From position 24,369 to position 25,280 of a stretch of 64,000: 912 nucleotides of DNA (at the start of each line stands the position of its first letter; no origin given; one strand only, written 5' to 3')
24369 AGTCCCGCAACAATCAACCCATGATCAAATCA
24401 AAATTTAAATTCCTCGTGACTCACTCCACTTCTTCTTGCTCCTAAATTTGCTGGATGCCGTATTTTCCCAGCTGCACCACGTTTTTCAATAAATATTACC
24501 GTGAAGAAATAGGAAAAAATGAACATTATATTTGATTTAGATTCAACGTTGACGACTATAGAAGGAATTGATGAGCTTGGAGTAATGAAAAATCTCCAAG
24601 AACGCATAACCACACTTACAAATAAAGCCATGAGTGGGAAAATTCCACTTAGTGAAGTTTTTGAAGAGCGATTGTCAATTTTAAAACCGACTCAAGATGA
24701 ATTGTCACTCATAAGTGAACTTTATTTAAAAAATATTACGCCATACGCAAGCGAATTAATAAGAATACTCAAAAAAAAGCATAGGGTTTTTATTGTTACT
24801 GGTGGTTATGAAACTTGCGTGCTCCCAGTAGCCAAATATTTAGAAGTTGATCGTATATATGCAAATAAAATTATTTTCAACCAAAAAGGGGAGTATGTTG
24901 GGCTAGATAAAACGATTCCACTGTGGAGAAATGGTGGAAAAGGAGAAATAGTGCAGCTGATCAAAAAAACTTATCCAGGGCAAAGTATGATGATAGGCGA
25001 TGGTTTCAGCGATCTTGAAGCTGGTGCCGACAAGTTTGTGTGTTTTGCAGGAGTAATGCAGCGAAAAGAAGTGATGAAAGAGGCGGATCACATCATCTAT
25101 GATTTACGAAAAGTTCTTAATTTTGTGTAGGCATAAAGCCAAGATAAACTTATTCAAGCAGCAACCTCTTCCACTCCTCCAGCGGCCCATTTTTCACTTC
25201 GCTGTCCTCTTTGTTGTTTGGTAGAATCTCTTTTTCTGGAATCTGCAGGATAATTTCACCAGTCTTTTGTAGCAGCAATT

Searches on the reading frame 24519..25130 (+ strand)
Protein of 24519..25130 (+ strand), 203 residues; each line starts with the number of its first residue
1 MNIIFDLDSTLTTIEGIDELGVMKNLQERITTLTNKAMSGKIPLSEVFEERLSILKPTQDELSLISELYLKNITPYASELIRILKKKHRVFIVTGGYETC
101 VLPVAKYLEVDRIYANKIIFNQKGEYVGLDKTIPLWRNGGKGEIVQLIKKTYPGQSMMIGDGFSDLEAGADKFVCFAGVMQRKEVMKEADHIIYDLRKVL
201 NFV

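Call 62: search_protein_families(library=pfam, proteins=[window:24519-25130:+], max_evalue=0.001)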
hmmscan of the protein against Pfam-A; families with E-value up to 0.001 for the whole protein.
window:24519-25130:+ (203 aa): 2 families
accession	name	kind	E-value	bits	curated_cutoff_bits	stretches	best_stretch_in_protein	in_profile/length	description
PF00702.32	Hydrolase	-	5.4e-12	46.9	26.4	1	3-170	4-188/191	haloacid dehalogenase-like hydrolase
PF12710.13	HAD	-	1.8e-08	35.5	27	1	3-168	1-187/189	haloacid dehalogenase-like hydrolase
